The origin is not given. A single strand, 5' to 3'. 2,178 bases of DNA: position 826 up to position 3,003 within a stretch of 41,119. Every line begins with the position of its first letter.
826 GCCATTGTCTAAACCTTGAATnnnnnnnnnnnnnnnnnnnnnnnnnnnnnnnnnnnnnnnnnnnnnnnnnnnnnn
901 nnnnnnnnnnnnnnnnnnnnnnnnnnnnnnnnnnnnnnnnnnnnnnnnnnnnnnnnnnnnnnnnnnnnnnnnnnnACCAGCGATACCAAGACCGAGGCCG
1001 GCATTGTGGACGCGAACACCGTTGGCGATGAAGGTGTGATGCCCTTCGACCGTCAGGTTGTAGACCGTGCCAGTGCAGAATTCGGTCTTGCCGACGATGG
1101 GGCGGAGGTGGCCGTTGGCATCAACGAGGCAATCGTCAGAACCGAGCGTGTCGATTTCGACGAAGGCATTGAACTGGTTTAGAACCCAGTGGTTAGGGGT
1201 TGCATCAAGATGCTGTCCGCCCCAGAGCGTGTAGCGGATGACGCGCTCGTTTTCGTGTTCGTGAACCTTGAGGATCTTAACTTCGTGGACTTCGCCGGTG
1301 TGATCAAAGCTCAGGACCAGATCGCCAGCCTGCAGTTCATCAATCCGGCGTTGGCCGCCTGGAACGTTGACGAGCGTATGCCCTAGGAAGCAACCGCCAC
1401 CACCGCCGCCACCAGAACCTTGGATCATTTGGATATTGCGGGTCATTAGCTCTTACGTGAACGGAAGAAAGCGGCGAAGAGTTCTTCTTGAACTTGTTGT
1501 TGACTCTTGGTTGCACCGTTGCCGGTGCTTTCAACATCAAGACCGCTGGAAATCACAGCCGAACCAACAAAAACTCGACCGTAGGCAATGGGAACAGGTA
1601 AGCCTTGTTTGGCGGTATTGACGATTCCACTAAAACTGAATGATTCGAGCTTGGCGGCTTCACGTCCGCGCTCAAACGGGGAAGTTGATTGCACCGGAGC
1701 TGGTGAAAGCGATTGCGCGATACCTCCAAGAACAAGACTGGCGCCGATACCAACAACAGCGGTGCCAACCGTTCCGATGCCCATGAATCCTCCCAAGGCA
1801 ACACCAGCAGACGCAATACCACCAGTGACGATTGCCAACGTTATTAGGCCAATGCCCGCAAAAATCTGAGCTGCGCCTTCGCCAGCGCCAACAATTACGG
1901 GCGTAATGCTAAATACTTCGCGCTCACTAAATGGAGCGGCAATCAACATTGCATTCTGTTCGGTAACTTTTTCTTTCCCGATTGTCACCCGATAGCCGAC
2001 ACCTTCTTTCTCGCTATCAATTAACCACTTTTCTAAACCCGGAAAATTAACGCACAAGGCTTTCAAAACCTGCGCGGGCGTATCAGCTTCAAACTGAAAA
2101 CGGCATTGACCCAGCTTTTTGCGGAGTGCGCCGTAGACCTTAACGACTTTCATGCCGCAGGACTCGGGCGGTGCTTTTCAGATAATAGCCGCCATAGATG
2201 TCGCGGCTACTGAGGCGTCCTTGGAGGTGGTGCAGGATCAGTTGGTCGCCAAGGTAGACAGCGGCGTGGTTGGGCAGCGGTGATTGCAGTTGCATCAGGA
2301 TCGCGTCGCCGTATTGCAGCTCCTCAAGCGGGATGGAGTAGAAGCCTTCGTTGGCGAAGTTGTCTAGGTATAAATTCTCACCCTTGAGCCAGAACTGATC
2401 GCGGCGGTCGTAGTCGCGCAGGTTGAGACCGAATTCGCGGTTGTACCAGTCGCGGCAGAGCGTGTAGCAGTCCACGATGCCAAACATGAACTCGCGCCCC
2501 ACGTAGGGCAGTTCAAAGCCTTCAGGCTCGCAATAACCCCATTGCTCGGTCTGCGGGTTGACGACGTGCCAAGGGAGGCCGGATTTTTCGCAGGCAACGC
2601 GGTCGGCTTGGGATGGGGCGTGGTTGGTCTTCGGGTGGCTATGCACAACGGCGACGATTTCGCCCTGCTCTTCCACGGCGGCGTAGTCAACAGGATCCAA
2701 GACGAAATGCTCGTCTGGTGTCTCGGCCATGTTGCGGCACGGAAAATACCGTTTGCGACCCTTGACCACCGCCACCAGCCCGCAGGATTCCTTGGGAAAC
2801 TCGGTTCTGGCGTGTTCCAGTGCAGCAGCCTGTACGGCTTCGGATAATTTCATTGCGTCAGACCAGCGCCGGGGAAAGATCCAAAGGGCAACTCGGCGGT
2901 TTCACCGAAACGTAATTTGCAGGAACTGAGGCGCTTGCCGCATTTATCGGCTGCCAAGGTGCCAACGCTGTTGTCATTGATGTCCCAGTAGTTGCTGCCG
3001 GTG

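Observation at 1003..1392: Mini-intein-like Hint/BIL domain capping the N-terminus of the lambda-J-type tail-tip protein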

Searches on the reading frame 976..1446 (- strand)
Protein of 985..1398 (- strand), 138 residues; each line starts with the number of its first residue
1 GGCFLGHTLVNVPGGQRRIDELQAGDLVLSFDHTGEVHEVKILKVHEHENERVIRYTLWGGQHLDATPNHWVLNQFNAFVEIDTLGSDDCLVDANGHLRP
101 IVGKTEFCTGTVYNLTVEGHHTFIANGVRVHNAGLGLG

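Call 10: search_dna_similar(query=window:985-1398:-, collection=phages, mode=protein, max_evalue=0.01, max_rows=40)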
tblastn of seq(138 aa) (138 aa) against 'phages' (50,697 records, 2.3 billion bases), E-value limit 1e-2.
Records with a match: 35; places in all: 37; records where one place covers at least 80% of the query: 17.
Best place of each record, by identity: 60-80% 1; <60% 34.
By first word of the organism name: Corynebacterium 9; Salmonella 8; Ruminococcus 3; Campylobacter 3; Aeromonas 3; Acinetobacter 2; Mycobacterium 2; Rhodobacteraceae 1; Caudoviricetes 1; Ralstonia 1; and 2 more.
By host as written in the record: Corynebacterium vitaeruminis NCIB 9291 9; - 4; Ruminococcus sp. 3; Acinetobacter baumannii DSM 30007 2; Salmonella Typhimurium ATCC 14028 2; Salmonella enterica 2; Mycobacterium smegmatis mc2 155 2; Aeromonas hydrophila ZPAH75 2; and 9 more.
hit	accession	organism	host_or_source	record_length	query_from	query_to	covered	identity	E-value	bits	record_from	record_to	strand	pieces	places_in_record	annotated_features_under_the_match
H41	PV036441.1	Ruminococcus phage NatCom_29429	Ruminococcus sp.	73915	2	133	96%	31.7%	1e-4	46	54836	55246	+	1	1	hypothetical protein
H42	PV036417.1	Ruminococcus phage NatCom_3870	Ruminococcus sp.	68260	3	133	95%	30.4%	2e-6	51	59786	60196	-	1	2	hypothetical protein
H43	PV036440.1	Ruminococcus phage NatCom_28775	Ruminococcus sp.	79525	3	133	95%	30.4%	2e-6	51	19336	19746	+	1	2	hypothetical protein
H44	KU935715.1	Acinetobacter phage vB_AbaM_ME3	Acinetobacter baumannii DSM 30007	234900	3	132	94%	29.4%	1e-3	43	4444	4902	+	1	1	RNA (guanine-N1-)-methyltransferase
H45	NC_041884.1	Acinetobacter phage vB_AbaM_ME3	Acinetobacter baumannii DSM 30007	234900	3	132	94%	29.4%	1e-3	43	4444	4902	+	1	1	RNA (guanine-N1-)-methyltransferase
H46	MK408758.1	Campylobacter phage CP20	Campylobacter jejuni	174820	3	133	95%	27.7%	5e-3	41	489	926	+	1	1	terminase large subunit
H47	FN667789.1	Campylobacter phage CPt10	-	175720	3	133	95%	27.7%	5e-3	41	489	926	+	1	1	Putative phage DNA packaging protein (terminase) | PS00881 Protein splicing signature.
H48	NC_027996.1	Campylobacter phage CPt10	-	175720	3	133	95%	27.7%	5e-3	41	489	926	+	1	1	terminase | PS00881 Protein splicing signature.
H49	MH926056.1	Corynebacterium phage Cruella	Corynebacterium vitaeruminis NCIB 9291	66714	18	135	86%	28.7%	6e-5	47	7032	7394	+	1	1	12: terminase large subunit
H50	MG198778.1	Corynebacterium phage PotatoChip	Corynebacterium vitaeruminis NCIB 9291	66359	18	135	86%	28.7%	1e-4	46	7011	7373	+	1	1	terminase large subunit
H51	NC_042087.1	Corynebacterium phage Zion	Corynebacterium vitaeruminis NCIB 9291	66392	18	135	86%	28.7%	1e-4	46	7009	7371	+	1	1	terminase large subunit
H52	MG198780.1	Corynebacterium phage Zion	Corynebacterium vitaeruminis NCIB 9291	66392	18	135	86%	28.7%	1e-4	46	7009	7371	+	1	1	terminase large subunit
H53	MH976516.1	Corynebacterium phage PeteyPab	Corynebacterium vitaeruminis NCIB 9291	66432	18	135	86%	28.7%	1e-4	46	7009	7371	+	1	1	12: terminase large subunit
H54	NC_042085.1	Corynebacterium phage C3PO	Corynebacterium vitaeruminis NCIB 9291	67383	18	135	86%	28.7%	2e-4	45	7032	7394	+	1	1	terminase large subunit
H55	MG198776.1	Corynebacterium phage C3PO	Corynebacterium vitaeruminis NCIB 9291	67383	18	135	86%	28.7%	2e-4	45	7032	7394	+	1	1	terminase large subunit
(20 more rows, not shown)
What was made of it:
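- Closest known: Class-1 mini-inteins of phages. Different: Hits to GenBank phage inteins are 36% identity or less over the domain and lie in non-tail genes where annotated; three Ruminococcus-phage hits lie in unnamed proteins (call 10).
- Tried and rejected: The Hint alone hit inteins in terminase, helicase and portal genes plus a few unnamed phage proteins, at 36% identity or less over the domain (call 10).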

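Call 49: get_annotated_region(hit=H42, flank=6000)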
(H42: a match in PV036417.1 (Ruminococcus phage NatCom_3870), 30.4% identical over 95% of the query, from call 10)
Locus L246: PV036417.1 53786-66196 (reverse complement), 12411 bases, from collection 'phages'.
description: Ruminococcus phage NatCom_3870, complete genome.
organism: Ruminococcus phage NatCom_3870 (NCBI taxid 3403541)
taxonomy: Viruses; Duplodnaviria; Heunggongvirae; Uroviricota; Caudoviricetes; Ca. Heliusvirales
host: Ruminococcus sp.; source: human feces; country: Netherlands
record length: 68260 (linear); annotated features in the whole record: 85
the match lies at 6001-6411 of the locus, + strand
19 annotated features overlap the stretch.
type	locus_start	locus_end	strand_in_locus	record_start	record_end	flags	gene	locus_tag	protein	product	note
CDS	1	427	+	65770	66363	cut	-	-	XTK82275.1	hypothetical protein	-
CDS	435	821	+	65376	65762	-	-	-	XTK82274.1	hypothetical protein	-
CDS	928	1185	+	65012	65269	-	-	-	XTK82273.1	hypothetical protein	-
CDS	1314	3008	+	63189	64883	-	-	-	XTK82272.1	hypothetical protein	-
CDS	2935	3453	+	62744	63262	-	-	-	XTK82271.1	hypothetical protein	-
CDS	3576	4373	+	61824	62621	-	-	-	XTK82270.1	hypothetical protein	-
CDS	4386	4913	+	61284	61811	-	-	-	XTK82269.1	hypothetical protein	-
CDS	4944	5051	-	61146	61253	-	-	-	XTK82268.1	hypothetical protein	-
CDS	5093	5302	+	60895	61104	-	-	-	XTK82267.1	hypothetical protein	-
CDS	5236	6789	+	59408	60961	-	-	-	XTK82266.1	hypothetical protein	-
CDS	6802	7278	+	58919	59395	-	-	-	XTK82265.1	hypothetical protein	-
CDS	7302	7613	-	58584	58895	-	-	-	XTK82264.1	hypothetical protein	-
CDS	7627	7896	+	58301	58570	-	-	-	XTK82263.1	hypothetical protein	-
CDS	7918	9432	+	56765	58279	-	-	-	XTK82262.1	hypothetical protein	-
CDS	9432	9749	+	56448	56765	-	-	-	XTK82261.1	hypothetical protein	-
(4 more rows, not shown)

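Call 62: find_encoding_contigs(protein=P0047, flank=3000, max_places=3)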
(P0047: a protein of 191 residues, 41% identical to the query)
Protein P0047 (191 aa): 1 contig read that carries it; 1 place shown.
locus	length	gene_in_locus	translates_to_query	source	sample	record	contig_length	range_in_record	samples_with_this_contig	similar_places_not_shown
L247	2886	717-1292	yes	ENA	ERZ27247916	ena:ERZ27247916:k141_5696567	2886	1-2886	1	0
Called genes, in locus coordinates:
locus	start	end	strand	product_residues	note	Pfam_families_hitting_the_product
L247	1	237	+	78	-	?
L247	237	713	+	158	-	-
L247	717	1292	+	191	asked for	PF01079:Hint (weak)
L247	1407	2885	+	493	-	?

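Call 63: search_protein_representatives(protein=window:1000-1392:-)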
Query: 131 residues. Proteins with E-value up to 0.001 (for the whole library): 3297; up to 1e-10: 268; up to 1e-30: 32. The best 150 are listed.
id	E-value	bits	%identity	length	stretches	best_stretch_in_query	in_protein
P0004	2.5e-69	248.0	93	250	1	17-131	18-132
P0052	2.0e-58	212.6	44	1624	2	1-130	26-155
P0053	1.4e-54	200.2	70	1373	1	1-131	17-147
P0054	2.3e-50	186.5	65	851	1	1-131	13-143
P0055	2.3e-50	186.5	65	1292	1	1-131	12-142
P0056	3.1e-50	186.1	66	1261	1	1-131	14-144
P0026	1.3e-49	184.1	72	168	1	1-113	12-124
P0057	7.6e-41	155.7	35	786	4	6-130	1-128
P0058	1.8e-39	151.2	34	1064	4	1-130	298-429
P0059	2.5e-37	144.3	56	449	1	1-130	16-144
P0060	9.1e-37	142.5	38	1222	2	1-131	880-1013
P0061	4.5e-36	140.2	41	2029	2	1-130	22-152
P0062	7.3e-36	139.5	52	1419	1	1-130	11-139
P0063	1.4e-35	138.6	63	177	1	22-121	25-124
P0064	6.0e-35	136.6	52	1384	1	1-130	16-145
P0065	3.2e-34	134.2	52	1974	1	1-130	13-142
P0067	6.6e-34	133.2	53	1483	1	1-130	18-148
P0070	3.4e-32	127.7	50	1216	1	1-130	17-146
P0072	7.9e-32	126.5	50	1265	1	1-130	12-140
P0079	9.5e-31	123.0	53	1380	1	1-130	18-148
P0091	3.8e-29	117.8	50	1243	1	1-130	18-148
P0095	8.6e-29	116.6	49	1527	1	1-130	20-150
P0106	1.5e-27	112.6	46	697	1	1-130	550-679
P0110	4.2e-27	111.2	44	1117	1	1-130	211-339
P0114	1.4e-26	109.4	45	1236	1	1-130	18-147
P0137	7.6e-24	100.6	47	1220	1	1-130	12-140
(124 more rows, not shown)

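Call 65: search_protein_families(library=pfam, proteins=[P0052, P0061, P0065, P0110, P0106, P0060, P0058], max_evalue=0.0001)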
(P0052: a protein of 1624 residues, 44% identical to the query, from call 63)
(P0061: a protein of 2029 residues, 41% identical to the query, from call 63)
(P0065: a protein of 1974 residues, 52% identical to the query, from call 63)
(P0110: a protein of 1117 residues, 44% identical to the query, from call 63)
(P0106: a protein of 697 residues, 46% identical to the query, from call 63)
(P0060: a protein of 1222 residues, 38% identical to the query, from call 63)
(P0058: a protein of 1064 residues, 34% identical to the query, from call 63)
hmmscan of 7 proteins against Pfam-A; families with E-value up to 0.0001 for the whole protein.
P0052 (1624 aa): 7 families
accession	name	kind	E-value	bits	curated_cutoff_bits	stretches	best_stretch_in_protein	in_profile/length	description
PF24801.1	FNIII-A_GpJ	-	1.5e-25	90.2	27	1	392-525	1-125/126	Tip attachment protein J,FNIII-A domain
PF13550.12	Phage-tail_3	-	3.3e-25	89.3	23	1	649-812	3-163/164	Putative phage tail protein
PF13403.11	Hint_2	-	1.6e-14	54.9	28.4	1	26-55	2-31/147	Hint domain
PF07591.16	PT-HINT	-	7e-10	39.7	27.7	0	33-156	2-130/137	Pretoxin HINT domain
PF18573.7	BclA_C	-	3.3e-06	27.5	38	1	1488-1613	3-115/128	BclA C-terminal domain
PF14890.11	Intein_splicing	-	3.7e-05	24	35.8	0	132-155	132-155/155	Intein splicing domain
PF01079.26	Hint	-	8.6e-05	22.7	29.7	0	161-230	11-85/213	Hint module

P0061 (2029 aa): 5 families
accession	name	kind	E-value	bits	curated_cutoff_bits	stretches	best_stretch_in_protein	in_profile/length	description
PF24801.1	FNIII-A_GpJ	-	1.7e-21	77.1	27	1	400-534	3-126/126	Tip attachment protein J,FNIII-A domain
PF13550.12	Phage-tail_3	-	1.8e-20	73.9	23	1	658-818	3-160/164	Putative phage tail protein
PF07591.16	PT-HINT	-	7.2e-12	46.2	27.7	1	29-154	2-131/137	Pretoxin HINT domain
PF13403.11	Hint_2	-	5.4e-09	37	28.4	0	163-194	2-33/147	Hint domain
PF00041.27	fn3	-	3.6e-06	27.5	25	0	1312-1372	16-75/84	Fibronectin type III domain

P0065 (1974 aa): 3 families
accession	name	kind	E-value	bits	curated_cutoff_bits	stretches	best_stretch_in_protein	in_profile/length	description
PF24801.1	FNIII-A_GpJ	-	1.5e-27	96.7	27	1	244-370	2-125/126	Tip attachment protein J,FNIII-A domain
PF13550.12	Phage-tail_3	-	9.9e-19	68.2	23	1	500-656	2-155/164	Putative phage tail protein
PF24421.1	Ig_J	-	2.5e-06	28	29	0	801-876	22-100/104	Tip attachment protein J, Ig-like domain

P0110 (1117 aa): 2 families
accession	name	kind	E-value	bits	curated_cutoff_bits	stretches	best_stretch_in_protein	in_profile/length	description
PF07591.16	PT-HINT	-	5.9e-07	30.2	27.7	1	218-340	2-130/137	Pretoxin HINT domain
PF01079.26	Hint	-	2.7e-05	24.3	29.7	1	200-283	3-90/213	Hint module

P0106 (697 aa): 2 families
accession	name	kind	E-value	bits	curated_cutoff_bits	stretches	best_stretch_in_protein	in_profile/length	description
PF13403.11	Hint_2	-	2.4e-06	28.4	28.4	1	550-581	2-33/147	Hint domain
PF07591.16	PT-HINT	-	1.2e-05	26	27.7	1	557-679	2-129/137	Pretoxin HINT domain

P0060 (1222 aa): 4 families
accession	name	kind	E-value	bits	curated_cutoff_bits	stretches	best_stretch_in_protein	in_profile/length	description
PF01079.26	Hint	-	3.9e-16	59.7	29.7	2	878-960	11-94/213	Hint module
PF07591.16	PT-HINT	-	3.4e-14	53.7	27.7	1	886-1012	1-136/137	Pretoxin HINT domain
PF14890.11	Intein_splicing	-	4.2e-06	27.1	35.8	0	896-972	12-93/155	Intein splicing domain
PF13403.11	Hint_2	-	6.3e-06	27.1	28.4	0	879-911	1-33/147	Hint domain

P0058 (1064 aa): 5 families
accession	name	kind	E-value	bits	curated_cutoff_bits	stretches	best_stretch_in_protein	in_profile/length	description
PF07591.16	PT-HINT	-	3.6e-44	150.8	27.7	4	441-563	3-128/137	Pretoxin HINT domain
PF13403.11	Hint_2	-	8.8e-28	98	28.4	0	26-62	2-38/147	Hint domain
PF14890.11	Intein_splicing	-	1.6e-25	90.1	35.8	1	453-526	18-99/155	Intein splicing domain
PF01079.26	Hint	-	1e-21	78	29.7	0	22-92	9-84/213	Hint module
PF04280.21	Tim44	-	1.6e-10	41.7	29.6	1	840-932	14-102/147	Tim44-like domain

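Call 76: list_cluster_members(proteins=[P0062, P0064, P0067, P0070, P0072, P0079, P0091, P0095, P0114, P0137])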
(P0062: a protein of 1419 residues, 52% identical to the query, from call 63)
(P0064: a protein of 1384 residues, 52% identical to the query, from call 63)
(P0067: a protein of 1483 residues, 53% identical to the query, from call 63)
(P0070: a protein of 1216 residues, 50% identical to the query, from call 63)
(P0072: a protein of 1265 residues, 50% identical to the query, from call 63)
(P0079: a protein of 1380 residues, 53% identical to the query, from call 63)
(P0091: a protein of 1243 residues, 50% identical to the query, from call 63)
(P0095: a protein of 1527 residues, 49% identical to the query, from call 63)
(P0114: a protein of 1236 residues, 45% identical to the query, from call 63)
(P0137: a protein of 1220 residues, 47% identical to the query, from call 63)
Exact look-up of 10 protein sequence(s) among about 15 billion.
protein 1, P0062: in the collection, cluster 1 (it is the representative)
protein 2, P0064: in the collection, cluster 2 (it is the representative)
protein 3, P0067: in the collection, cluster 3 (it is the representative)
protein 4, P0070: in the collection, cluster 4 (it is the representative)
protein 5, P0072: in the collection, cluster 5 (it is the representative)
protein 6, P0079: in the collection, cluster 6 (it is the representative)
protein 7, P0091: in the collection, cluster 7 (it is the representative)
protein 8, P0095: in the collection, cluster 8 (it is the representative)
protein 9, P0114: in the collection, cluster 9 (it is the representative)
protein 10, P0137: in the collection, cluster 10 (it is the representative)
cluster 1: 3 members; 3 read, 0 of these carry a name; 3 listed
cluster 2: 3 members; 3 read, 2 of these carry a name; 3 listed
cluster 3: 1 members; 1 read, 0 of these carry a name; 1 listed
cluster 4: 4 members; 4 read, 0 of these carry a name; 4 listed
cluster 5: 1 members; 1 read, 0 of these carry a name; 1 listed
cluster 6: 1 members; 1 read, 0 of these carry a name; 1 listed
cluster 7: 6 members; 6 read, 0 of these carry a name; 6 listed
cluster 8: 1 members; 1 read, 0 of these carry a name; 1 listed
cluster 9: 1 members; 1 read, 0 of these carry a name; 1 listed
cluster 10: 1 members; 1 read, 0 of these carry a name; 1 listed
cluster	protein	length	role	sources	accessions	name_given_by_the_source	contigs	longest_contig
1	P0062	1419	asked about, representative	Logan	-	-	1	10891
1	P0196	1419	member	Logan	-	-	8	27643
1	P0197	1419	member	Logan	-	-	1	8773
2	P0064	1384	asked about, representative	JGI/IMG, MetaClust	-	\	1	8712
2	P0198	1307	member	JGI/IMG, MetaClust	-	\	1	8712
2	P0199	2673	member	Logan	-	-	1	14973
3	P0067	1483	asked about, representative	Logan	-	-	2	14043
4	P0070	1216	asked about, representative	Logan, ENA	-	-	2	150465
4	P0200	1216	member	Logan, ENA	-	-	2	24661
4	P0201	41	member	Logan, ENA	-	-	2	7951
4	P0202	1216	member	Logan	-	-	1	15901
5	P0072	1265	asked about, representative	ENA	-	-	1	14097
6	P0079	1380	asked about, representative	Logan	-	-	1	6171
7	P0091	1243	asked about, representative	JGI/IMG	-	-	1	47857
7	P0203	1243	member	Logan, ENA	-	-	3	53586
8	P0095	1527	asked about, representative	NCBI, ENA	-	-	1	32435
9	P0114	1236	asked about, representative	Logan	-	-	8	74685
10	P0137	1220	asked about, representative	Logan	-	-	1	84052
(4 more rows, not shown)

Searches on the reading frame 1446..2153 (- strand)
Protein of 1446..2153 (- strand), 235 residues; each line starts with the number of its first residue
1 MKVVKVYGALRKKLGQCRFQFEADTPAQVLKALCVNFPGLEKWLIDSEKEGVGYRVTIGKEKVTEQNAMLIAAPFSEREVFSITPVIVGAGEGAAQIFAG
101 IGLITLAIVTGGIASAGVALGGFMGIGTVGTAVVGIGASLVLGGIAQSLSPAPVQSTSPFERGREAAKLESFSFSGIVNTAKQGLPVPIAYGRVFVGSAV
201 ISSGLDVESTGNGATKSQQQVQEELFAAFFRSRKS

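Call 50: search_protein_families(library=phrogs, proteins=[window:1446-2153:-], max_evalue=0.001)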
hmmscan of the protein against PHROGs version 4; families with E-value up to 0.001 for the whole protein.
window:1446-2153:- (235 aa): 7 families
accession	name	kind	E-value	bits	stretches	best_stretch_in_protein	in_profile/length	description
phrog_32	-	tail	2.5e-47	162.1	1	1-211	4-201/203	tail assembly protein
phrog_4946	-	tail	5.3e-20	72.5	1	1-117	14-132/145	tail protein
phrog_35166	-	unknown function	2.5e-16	60.7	1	2-207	132-316/322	-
phrog_4554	-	tail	6e-16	60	1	125-214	92-176/205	tail protein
phrog_28576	-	unknown function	3.6e-09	37.3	1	14-201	204-383/399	-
phrog_4244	-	tail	4.5e-06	27.8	1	18-155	29-163/168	tail protein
phrog_31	-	tail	0.00026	19.8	1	77-198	159-267/1565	central tail fiber J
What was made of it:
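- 1446..2153 (-): gpI-like tail assembly protein, immediately upstream. PHROG 32 (call 50).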

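Call 59: search_protein_families(library=pfam, proteins=[window:1446-2153:-], max_evalue=0.001)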
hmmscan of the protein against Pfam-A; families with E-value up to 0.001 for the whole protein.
window:1446-2153:- (235 aa): 0 families
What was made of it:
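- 1446..2153 (-): No Pfam hit (call 59).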

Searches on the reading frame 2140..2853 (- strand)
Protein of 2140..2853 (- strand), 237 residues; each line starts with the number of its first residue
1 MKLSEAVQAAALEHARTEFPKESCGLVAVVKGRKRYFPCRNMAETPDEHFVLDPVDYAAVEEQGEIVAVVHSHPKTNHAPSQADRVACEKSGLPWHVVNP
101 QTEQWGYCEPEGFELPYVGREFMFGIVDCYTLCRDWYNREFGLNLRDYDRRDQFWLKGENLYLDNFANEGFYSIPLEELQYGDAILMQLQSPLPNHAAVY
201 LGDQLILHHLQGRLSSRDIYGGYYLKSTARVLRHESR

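Call 50: search_protein_families(library=phrogs, proteins=[window:2140-2853:-], max_evalue=0.001)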
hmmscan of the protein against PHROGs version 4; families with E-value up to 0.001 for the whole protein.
window:2140-2853:- (237 aa): 11 families
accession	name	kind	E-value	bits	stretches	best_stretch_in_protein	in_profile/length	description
phrog_30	-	tail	5.3e-116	390.2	1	1-236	287-521/544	minor tail protein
phrog_2552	-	unknown function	5.8e-46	156.8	1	118-236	4-122/142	-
phrog_2635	-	tail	8.3e-40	136.7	1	7-138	5-131/135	tail protein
phrog_28576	-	unknown function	4.6e-37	129.2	1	41-226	2-181/399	-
phrog_35166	-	unknown function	1.2e-21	78.1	1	10-104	7-101/322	-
phrog_24556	-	unknown function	2.1e-18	67.3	1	127-204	2-77/86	-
phrog_7305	-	unknown function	5.3e-17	62.7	1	8-76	5-73/76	-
phrog_5556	-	tail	2.4e-09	38.1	1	2-96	19-114/148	tail protein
phrog_329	-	tail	6.7e-05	22.3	1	116-217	549-639/949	minor tail protein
phrog_2134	-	unknown function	0.00015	22.5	0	119-215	19-121/135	-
phrog_4199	-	tail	0.00031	21.3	1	7-54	239-286/311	minor tail protein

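Call 59: search_protein_families(library=pfam, proteins=[window:2140-2853:-], max_evalue=0.001)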
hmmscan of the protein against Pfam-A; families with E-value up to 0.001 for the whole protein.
window:2140-2853:- (237 aa): 2 families
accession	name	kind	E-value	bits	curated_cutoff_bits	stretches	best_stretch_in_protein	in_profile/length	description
PF14464.11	Prok-JAB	-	1.7e-16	60.6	25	1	5-99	2-101/114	Prokaryotic homologs of the JAB domain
PF00877.26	NLPC_P60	-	3.6e-14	53.1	23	1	119-233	1-105/105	NlpC/P60 family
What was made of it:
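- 2140..2853 (-): gpK-like protein (Prok-JAB plus NlpC/P60). Call 59.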
